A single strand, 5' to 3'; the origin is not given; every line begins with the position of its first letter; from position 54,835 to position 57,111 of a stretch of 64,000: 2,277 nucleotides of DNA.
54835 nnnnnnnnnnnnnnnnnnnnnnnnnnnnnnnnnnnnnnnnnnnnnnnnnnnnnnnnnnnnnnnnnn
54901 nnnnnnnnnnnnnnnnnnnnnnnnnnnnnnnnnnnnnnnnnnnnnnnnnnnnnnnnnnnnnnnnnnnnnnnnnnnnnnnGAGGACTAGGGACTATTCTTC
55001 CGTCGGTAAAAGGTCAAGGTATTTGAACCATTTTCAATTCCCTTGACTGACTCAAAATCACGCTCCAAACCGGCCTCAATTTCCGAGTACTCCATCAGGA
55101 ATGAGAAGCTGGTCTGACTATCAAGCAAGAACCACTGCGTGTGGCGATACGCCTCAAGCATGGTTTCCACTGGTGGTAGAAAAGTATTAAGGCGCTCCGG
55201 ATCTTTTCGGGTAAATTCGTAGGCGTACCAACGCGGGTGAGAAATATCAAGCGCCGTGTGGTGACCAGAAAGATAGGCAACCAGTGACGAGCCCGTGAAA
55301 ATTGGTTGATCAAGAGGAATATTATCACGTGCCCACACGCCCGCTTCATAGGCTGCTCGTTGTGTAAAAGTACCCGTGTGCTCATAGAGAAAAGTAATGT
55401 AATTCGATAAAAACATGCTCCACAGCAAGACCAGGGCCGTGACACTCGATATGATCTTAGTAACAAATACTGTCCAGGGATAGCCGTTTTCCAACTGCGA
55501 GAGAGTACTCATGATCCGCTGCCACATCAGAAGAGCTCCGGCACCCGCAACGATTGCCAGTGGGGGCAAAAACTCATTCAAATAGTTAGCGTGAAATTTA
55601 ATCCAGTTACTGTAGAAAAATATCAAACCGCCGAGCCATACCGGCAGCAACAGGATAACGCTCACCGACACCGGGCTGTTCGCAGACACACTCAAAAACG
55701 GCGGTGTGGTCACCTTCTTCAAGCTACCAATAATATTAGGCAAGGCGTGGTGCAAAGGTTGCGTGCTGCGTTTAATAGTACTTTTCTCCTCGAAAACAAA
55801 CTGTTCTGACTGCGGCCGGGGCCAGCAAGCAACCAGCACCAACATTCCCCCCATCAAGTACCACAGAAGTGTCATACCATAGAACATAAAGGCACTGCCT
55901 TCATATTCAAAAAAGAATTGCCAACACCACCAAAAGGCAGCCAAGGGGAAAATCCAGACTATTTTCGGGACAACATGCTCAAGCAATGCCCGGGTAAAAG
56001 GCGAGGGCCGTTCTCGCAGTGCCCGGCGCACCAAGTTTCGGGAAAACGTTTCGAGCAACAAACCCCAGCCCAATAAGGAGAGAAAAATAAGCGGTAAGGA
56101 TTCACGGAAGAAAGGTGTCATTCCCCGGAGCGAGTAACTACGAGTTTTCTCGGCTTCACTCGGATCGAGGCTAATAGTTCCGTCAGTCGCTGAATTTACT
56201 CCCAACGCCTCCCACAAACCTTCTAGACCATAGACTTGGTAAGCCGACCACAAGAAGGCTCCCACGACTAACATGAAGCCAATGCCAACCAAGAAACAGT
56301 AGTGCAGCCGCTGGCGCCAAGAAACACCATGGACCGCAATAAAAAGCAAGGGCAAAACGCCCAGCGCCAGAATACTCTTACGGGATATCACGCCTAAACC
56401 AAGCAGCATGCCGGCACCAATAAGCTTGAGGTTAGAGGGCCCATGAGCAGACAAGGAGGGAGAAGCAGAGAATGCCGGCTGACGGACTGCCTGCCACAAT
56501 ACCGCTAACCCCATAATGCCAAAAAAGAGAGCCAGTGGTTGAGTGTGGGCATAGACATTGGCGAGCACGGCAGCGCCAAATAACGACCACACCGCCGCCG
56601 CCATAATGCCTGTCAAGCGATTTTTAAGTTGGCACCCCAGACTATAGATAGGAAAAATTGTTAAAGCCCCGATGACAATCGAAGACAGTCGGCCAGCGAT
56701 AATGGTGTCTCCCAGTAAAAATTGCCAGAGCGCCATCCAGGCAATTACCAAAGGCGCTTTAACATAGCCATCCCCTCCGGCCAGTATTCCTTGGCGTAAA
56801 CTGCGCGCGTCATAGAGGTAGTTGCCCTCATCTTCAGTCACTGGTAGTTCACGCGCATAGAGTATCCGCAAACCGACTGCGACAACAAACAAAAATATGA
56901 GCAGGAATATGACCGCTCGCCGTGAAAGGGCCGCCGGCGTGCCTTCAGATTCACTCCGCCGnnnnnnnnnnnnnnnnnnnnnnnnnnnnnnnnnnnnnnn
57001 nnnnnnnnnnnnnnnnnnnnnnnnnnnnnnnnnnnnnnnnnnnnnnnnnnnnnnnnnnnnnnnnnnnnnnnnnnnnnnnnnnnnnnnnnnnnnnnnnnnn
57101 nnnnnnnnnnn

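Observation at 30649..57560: A recurring soluble module of about 110 aa, shuffled to N-terminal, internal or C-terminal positions on at least seven GT-C proteins, with one standalone membrane-anchored copy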

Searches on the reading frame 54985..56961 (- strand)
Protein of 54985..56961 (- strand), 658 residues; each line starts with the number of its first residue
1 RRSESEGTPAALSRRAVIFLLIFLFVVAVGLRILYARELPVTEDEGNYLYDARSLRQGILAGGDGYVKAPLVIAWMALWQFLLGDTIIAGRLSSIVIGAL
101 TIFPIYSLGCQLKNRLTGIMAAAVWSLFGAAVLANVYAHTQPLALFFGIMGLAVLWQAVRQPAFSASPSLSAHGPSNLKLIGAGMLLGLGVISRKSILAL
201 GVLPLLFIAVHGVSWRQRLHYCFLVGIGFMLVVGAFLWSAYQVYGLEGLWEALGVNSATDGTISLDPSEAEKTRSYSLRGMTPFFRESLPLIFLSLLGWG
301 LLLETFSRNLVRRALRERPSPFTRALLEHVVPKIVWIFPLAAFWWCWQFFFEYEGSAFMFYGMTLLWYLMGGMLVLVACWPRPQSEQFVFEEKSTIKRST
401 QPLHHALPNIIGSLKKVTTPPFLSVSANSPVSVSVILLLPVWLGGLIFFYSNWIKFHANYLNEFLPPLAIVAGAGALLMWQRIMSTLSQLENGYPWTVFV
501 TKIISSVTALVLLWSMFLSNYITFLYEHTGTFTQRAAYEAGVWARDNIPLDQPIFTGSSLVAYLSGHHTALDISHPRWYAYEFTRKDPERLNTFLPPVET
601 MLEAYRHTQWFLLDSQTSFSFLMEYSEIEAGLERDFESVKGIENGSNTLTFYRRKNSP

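Call 75: search_solved_structures(query=window:54985-56961:-, max_evalue=1)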
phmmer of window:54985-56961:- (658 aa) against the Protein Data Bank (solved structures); distinct sequences matched with E-value up to 1: 0.
